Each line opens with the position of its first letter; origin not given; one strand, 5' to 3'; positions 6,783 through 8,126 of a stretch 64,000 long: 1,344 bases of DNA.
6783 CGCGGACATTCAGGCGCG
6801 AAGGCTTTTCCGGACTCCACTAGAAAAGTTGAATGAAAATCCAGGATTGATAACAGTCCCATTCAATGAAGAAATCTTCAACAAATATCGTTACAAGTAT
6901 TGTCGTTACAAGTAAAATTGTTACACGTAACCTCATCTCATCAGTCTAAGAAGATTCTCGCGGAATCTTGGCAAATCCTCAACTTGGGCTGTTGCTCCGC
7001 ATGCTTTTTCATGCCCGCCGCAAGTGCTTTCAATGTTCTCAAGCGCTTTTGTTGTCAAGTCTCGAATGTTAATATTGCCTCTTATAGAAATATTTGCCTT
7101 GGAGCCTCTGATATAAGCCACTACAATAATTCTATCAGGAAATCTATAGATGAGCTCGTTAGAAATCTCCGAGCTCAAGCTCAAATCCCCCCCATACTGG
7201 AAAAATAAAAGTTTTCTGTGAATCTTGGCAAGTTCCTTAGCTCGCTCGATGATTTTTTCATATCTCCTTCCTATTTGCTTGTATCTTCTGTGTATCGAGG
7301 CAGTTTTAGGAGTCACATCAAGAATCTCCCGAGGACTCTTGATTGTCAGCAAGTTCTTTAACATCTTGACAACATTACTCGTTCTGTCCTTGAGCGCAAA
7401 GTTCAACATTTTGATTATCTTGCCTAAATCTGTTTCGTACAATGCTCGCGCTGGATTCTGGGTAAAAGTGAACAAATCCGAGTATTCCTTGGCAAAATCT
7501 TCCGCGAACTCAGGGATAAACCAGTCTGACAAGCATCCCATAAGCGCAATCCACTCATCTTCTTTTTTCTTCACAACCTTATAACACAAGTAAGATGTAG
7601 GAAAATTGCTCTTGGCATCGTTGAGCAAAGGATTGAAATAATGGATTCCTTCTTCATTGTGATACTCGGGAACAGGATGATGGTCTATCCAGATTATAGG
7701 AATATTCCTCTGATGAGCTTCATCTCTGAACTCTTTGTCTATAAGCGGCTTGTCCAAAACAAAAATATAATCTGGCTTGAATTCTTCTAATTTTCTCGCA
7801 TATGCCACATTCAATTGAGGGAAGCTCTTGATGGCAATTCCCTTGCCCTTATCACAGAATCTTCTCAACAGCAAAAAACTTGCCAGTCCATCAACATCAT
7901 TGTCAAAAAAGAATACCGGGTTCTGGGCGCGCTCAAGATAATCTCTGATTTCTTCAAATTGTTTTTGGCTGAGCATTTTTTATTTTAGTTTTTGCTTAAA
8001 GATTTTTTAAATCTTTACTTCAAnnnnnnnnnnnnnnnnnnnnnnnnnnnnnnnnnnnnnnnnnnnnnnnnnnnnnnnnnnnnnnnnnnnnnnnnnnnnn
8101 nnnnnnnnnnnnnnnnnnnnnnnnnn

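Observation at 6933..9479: Co-oriented Zn-ribbon -> full-length DisA -> DHH/DHHA1 phosphoesterase: a candidate c-di-AMP synthesis/turnover module in an archaeon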

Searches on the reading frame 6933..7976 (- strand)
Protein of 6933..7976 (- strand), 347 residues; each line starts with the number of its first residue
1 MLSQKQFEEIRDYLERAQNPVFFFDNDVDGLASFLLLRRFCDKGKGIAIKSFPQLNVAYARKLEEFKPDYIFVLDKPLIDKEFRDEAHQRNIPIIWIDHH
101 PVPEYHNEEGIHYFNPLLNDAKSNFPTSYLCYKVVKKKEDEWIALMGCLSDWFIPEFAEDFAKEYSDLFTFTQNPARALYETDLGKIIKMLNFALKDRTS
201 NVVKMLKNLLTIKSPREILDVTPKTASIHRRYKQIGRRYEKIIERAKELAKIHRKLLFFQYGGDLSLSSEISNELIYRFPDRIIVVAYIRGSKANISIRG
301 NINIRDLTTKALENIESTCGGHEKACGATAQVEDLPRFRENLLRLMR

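Call 3: search_protein_families(library=pfam, proteins=[window:6933-7976:-], max_evalue=0.01)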
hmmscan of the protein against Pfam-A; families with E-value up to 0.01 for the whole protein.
window:6933-7976:- (347 aa): 2 families
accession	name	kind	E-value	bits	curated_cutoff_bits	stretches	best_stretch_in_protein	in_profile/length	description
PF02272.25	DHHA1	-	9e-08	32.9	25.9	1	267-345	17-99/102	DHHA1 domain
PF01368.27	DHH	-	4.3e-07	30.7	28.1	1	25-138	7-105/125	DHH family, N-terminal domain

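Call 4: search_protein_families(library=ncbifam, proteins=[window:6933-7976:-], max_evalue=0.01)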
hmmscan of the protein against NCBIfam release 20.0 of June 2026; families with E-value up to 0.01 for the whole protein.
window:6933-7976:- (347 aa): 3 families
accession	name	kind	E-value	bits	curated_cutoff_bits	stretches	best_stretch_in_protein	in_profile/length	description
TIGR00644.1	recJ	equivalog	1.8e-13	49.7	396.9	2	206-343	279-419/546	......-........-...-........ exonuclease RecJ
NF040701.1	RecJ_Meth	equivalog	5.1e-08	32.1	550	1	26-151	16-147/449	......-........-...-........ exonuclease RecJ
NF053576.1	RecJ_archaeal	equivalog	1.3e-07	30.8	360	0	24-142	18-135/452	RecJ family nuclease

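Call 6: search_solved_structures(query=window:6933-7976:-, max_evalue=1, show_alignments=2)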
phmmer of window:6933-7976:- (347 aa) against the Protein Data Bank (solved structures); distinct sequences matched with E-value up to 1: 0.

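Call 8: find_homologous_proteins(query=window:6933-7976:-)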
Query window:6933-7976:- (347 aa): 1740 proteins with E <= 0.001 among 4051 candidates; the best 120 are listed.
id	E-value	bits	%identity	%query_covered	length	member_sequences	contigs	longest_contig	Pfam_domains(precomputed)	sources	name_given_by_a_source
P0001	3.5e-233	791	100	100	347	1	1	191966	PF01368.28,PF02272.25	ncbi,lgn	-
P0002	2.4e-190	650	81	100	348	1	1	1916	PF01368.28,PF02272.25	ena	-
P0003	1.7e-187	640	78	100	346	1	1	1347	PF01368.28,PF02272.25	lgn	-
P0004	1.8e-187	640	80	100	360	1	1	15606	PF01368.28,PF02272.25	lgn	-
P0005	2.1e-187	640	80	100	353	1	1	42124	PF01368.28,PF02272.25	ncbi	ncbi:MAG: DHH family phosphoesterase [Candidatus Pacearchaeota archaeon]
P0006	3.2e-187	640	81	100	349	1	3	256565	PF01368.28,PF02272.25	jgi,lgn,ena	-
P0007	6.8e-180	615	75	100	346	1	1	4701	PF01368.28,PF02272.25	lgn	-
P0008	1.7e-177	608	75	100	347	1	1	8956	PF01368.28,PF02272.25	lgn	-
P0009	3.0e-175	600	75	98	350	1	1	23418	PF01368.28,PF02272.25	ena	-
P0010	1.3e-173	595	72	100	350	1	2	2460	PF01368.28,PF02272.25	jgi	-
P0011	6.8e-172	589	71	100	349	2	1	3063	PF01368.28,PF02272.25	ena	-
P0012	7.3e-172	589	72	100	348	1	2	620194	PF01368.28,PF02272.25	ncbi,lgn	ncbi:MAG: DHH family phosphoesterase [Candidatus Pacearchaeota archaeon]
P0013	7.4e-172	589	72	100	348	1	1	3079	PF01368.28,PF02272.25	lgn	-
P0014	1.1e-170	585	71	100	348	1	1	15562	PF01368.28,PF02272.25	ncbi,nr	ncbi:MAG: DHH family phosphoesterase [Candidatus Pacearchaeota archaeon]|nr:DHH family phosphoestera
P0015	7.9e-170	582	71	100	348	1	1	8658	PF01368.28,PF02272.25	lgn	-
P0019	1.7e-167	575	70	100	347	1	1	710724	PF01368.28,PF02272.25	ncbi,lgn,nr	ncbi:MAG: DHH family phosphoesterase [Candidatus Pacearchaeota archaeon]|nr:MAG: DHH family phosphoe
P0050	8.7e-134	464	57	100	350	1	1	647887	PF01368.28,PF02272.25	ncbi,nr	ncbi:MAG: hypothetical protein JSW08_01615 [archaeon]|nr:MAG: hypothetical protein JSW08_01615 [arch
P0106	6.4e-122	425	53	100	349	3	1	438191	PF01368.28,PF02272.25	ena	-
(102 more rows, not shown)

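Call 11: find_encoding_contigs(protein=P0019, flank=6000, max_places=2)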
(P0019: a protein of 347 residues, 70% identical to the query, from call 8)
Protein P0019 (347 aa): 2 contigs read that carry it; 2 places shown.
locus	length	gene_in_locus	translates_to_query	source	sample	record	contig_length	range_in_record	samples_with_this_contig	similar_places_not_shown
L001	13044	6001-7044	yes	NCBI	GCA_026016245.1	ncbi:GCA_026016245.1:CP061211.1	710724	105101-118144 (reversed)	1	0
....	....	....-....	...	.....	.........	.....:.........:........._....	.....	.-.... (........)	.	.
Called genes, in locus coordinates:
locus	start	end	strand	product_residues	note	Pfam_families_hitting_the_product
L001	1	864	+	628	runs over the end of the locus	-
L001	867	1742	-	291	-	-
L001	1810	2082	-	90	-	PF05016:ParE_toxin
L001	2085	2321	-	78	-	PF10884:DUF2683 (weak)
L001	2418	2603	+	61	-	-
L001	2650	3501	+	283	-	PF01515:PTA_PTB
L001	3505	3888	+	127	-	-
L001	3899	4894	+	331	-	PF00871:Acetate_kinase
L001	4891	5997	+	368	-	PF02457:DAC, PF10635:DisA-linker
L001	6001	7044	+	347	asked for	PF01368:DHH (faint), PF02272:DHHA1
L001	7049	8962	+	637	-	PF01841:Transglut_core, PF04473:DUF553 (weak)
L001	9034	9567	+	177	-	PF00252:Ribosomal_L16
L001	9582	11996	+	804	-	PF01326:PPDK_N, PF00391:PEP-utilizers, PF02896:PEP-utilizers_C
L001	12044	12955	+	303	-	PF01916:DS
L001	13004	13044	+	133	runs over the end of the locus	-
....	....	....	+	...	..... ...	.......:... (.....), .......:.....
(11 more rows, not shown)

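Call 12: find_encoding_contigs(protein=P0050, flank=6000, max_places=2)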
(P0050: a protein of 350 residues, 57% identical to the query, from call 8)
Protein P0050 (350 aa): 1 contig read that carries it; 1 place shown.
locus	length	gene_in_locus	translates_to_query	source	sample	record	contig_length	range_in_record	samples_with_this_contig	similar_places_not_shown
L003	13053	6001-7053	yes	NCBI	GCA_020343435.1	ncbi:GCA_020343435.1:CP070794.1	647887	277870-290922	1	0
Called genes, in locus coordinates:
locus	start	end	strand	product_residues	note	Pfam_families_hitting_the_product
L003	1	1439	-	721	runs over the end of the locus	PF00009:GTP_EFTU, PF22042:EF-G_D2, PF03144:GTP_EFTU_D2, PF14492:EFG_III, PF03764:EFG_IV, PF00679:EFG_C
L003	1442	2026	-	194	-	PF00177:Ribosomal_S7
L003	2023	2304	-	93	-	-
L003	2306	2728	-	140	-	PF00164:Ribosom_S12_S23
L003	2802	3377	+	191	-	PF00827:Ribosomal_L15e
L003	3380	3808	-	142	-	-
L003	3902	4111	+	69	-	-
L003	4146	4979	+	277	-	PF01515:PTA_PTB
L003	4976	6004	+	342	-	PF00871:Acetate_kinase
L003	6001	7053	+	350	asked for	PF01368:DHH (weak), PF02272:DHHA1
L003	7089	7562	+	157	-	-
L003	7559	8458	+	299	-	PF01916:DS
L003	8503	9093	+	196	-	-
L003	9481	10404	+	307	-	PF02810:SEC-C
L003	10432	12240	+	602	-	PF04473:DUF553 (faint), PF01841:Transglut_core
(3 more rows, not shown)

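Call 13: find_encoding_contigs(protein=P0106, flank=6000, max_places=2)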
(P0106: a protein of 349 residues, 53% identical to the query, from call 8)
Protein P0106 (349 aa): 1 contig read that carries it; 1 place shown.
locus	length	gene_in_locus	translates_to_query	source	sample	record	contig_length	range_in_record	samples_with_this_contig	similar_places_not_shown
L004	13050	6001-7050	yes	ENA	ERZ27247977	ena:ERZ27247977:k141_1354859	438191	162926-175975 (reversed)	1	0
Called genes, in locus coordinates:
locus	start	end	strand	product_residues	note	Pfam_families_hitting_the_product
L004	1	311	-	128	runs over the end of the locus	-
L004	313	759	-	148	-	-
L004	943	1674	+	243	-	PF02002:TFIIE_alpha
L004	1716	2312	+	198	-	PF01694:Rhomboid, PF08551:DUF1751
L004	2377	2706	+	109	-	-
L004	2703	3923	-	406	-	PF04894:Nre_N, PF04895:Nre_C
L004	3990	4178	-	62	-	-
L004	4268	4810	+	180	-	PF00827:Ribosomal_L15e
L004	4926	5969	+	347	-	PF02457:DAC, PF10635:DisA-linker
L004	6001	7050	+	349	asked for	PF01368:DHH (weak), PF02272:DHHA1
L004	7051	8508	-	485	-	PF00587:tRNA-synt_2b, PF03129:HGTP_anticodon, PF09180:ProRS-C_1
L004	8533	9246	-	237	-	-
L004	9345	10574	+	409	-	PF01490:Aa_trans, PF03222:Trp_Tyr_perm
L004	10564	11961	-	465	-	PF02934:GatB_N, PF02637:GatB_Yqey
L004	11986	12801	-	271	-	PF25133:TYW2_N_2, PF02475:TRM5-TYW2_MTfase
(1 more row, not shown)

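Call 24: search_protein_representatives(protein=window:6933-7976:-)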
Query: 347 residues. Proteins with E-value up to 0.001 (for the whole library): 964; up to 1e-10: 514; up to 1e-30: 211. The best 150 are listed.
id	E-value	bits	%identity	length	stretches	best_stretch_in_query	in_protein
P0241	1.6e-103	362.6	45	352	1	1-342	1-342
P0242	4.7e-100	351.2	49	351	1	1-346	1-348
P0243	3.2e-99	348.5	50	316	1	35-343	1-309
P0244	8.4e-92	324.1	45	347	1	1-342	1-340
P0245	4.3e-89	315.2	47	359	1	1-344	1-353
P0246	5.4e-89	314.9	44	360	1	6-345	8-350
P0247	8.3e-81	287.9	41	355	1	1-338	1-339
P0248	3.6e-80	285.9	42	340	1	2-346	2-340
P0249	3.4e-72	259.6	36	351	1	3-343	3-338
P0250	3.9e-72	259.4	39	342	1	1-342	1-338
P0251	1.7e-70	254.1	40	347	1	1-342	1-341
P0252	1.2e-69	251.3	41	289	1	2-288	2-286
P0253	2.6e-69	250.1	45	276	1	74-345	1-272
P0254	1.4e-68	247.8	36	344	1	1-342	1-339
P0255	2.2e-68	247.1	37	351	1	1-341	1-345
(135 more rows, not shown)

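Call 26: predict_structure(alignment_id=A1)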
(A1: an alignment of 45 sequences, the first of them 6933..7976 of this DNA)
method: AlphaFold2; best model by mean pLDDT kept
length: 347 residues; sequences in the alignment: 45
mean_pLDDT: 95.3   pTM: 0.91
mean pLDDT of the five models: 95.3, 95.2, 95.1, 94.6, 94.3
residues with pLDDT >= 90: 321; 70-90: 26; 50-70: 0; < 50: 0
segments of 3 or more residues with pLDDT < 50: none
pLDDT, mean of each block of 10 residues (from residue 1): 96 98 98 99 96 90 97 97 98 97 95 95 94 97 98 96 97 95 98 95 97 96 96 94 93 91 91 95 96 95 95 92 90 97 94
secondary structure, 60 per line:
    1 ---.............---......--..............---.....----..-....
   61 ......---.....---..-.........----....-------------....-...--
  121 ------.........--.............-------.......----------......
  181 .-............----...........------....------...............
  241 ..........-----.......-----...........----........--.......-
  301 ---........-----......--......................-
elements in order: H4-16 E20-25 H28-41 E45-49 H57-66 E70-74 H81-89 E94-97 E111-114 H127-135 H138-150 H158-164 H175-181 H183-194 H199-209 H216-219 H226-250 E256-262 H268-278 E283-290 E293-299 H304-311 E317-322 E325-331 H332-346

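Call 29: find_related_loci(query=A1, collection=genome_contigs, flank=6000)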
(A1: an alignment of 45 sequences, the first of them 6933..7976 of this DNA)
Query A1 (347 aa) in genome_contigs; peptide patterns used: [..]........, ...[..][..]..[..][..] (x = any residue, [..] = any of these).
599 stretches matched a pattern (row limit reached: there are more); 406 encode a relative of the query (tblastn E <= 1e-3); the best 80 are kept; 80 distinct loci.
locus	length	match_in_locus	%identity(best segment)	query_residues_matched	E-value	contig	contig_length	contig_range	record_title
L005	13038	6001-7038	72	3-347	1e-177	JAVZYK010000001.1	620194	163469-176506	MAG: Candidatus Pacearchaeota archaeon isolate JZ-3_201901_bins_14 JZ-3_201901_bins_14_scaffold_1, whole genome shotgun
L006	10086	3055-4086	70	1-344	1e-170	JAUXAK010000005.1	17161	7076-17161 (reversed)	MAG: archaeon isolate CSMAG_2760 CSMAG_2760_k141_921315_length_17161_cov_8.8512, whole genome shotgun sequence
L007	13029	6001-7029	68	1-340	1e-165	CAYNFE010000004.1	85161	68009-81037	MAG TPA_asm: Candidatus Woesearchaeota archaeon isolate binchicken_co228_136 genome assembly, contig: NODE_206_length_85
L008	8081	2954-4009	58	1-347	4e-146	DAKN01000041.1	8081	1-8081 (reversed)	MAG TPA_asm: Candidatus Pacearchaeota archaeon UBA284 UBA284_contig_28541, whole genome shotgun sequence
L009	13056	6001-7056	58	1-347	1e-145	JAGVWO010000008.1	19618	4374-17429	Candidatus Pacearchaeota archaeon isolate RIFOXYC1_FULL_30_8 rifoxyc1_full_scaffold_949, whole genome shotgun sequence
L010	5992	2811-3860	58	1-347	8e-145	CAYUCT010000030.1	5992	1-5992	MAG TPA_asm: Candidatus Woesearchaeota archaeon isolate binchicken_co220_164 genome assembly, contig: NODE_8917_length_5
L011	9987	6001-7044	57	1-346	2e-141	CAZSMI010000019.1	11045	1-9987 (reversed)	MAG TPA_asm: Candidatus Woesearchaeota archaeon isolate binchicken_co387_677 genome assembly, contig: NODE_7797_length_1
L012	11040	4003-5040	56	1-346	2e-140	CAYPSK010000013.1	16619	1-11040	MAG TPA_asm: Candidatus Woesearchaeota archaeon isolate SRP178699_co1_447 genome assembly, contig: NODE_4374_length_1661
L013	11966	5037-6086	57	1-346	2e-139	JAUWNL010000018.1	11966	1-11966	MAG: archaeon isolate CSMAG_2423 CSMAG_2423_k141_447878_length_11966_cov_16.9702, whole genome shotgun sequence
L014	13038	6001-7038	58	1-346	2e-139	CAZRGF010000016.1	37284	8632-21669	MAG TPA_asm: Candidatus Woesearchaeota archaeon isolate SRP178699_co1_535 genome assembly, contig: NODE_1068_length_3728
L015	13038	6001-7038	56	1-346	2e-138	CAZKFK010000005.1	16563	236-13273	MAG TPA_asm: Candidatus Woesearchaeota archaeon isolate SRP098346_co1_191 genome assembly, contig: NODE_3649_length_1656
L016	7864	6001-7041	56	1-347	3e-137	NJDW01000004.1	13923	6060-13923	MAG: Candidatus Pacearchaeota archaeon ex4484_31 ex4484_31_scaffold_3932_length_13923__count_1546, whole genome shotgun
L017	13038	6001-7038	55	1-346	1e-136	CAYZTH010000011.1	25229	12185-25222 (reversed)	MAG TPA_asm: Candidatus Woesearchaeota archaeon isolate SRP178699_co1_214 genome assembly, contig: NODE_2208_length_2522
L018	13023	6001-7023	58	1-338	2e-135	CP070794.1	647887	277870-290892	MAG: archaeon isolate bin1429 chromosome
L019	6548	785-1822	56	1-346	2e-135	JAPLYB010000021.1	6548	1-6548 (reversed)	MAG: Candidatus Pacearchaeota archaeon isolate LacPavin_0920_SED5_MAG_33_27 LacPavin_0920_SED5_scaffold_237002, whole ge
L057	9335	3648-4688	50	1-347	1e-120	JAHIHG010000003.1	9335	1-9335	MAG: Nanoarchaeota archaeon isolate KR11_N3.mb.40 KR11_N3.mb.40_k141_3008, whole genome shotgun sequence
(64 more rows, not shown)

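Call 30: fold_search(model_id=the predicted structure, library=pdb)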
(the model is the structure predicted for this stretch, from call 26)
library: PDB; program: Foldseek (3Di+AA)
matches with E <= 10: 1507; with E <= 0.001: 82
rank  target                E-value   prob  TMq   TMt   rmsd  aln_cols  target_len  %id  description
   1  7bjq_A                2.0e-16  1.00  0.71  0.57   6.3       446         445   14  Crystal structure of RecJCdc45 from Methanothermobacter thermoautotroficus in complex with ssDNA (released 2022-07-27)
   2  7bhi_A                4.8e-16  1.00  0.69  0.55   6.4       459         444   15  Crystal structure of RecJ-Cdc45 from Methanothermobacter Thermoautotrophicus (released 2022-07-20)
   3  7ykv_B                5.0e-16  1.00  0.67  0.55   6.5       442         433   15  The structure of archaeal nuclease RecJ2 from Methanocaldococcus jannaschii (released 2023-07-26)
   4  7bih_B                6.3e-16  1.00  0.62  0.50   7.0       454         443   16  Crystal structure of RecJ-Cdc45 from Methanothermobacter Thermoautotrophicus in the closed state. (released 2022-07-27)
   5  7bhi_B                7.9e-16  1.00  0.68  0.55   6.4       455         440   15  Crystal structure of RecJ-Cdc45 from Methanothermobacter Thermoautotrophicus (released 2022-07-20)
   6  7bih_A                1.0e-15  1.00  0.63  0.51   7.1       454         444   15  Crystal structure of RecJ-Cdc45 from Methanothermobacter Thermoautotrophicus in the closed state. (released 2022-07-27)
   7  7ykv_A                1.5e-15  1.00  0.61  0.51  10.0       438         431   16  The structure of archaeal nuclease RecJ2 from Methanocaldococcus jannaschii (released 2023-07-26)
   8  7yik_B                2.3e-15  1.00  0.62  0.51   9.6       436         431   16  The structure of archaeal nuclease RecJ2 from Methanocaldococcus jannaschii (released 2023-07-19)
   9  5x4h                  3.4e-15  1.00  0.58  0.46   9.3       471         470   13  The crystal structure of Pyrococcus furiosus RecJ (wild-type) (released 2018-02-14)
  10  6tvv_A                4.6e-15  1.00  0.59  0.50   9.6       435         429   16  Crystal structure of 3'-5' RecJ exonuclease from M. Jannaschii (released 2021-01-27)
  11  5x4j                  5.7e-15  1.00  0.59  0.46  10.6       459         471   13  The crystal structure of Pyrococcus furiosus RecJ (Zn-soaking) (released 2018-02-14)
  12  7yor_A                1.4e-14  1.00  0.64  0.53   6.5       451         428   14  Recj2 and dCMP complex from Methanocaldococcus jannaschii (released 2023-08-02)
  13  7e15_D                2.9e-14  1.00  0.48  0.39  13.4       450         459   14  Protein ternary complex working for DNA replication initiation (released 2021-10-06)
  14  5x4i                  3.3e-14  1.00  0.61  0.48   8.3       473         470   13  Pyrococcus furiosus RecJ (D83A, Mn-soaking) (released 2018-02-14)
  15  7e15_A                4.4e-14  1.00  0.49  0.39  13.5       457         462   15  Protein ternary complex working for DNA replication initiation (released 2021-10-06)
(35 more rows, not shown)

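Call 39: find_encoding_contigs(protein=P0001, flank=10000, max_places=2)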
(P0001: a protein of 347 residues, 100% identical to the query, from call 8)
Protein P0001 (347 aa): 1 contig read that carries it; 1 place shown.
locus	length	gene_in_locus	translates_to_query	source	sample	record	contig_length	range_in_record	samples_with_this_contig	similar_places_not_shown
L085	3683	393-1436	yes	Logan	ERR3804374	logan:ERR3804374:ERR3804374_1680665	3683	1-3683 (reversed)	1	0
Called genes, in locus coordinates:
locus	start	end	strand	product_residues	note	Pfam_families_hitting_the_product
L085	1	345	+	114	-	?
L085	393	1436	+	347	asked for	PF01368:DHH, PF02272:DHHA1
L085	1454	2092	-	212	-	-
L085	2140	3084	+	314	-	PF01916:DS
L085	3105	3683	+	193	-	?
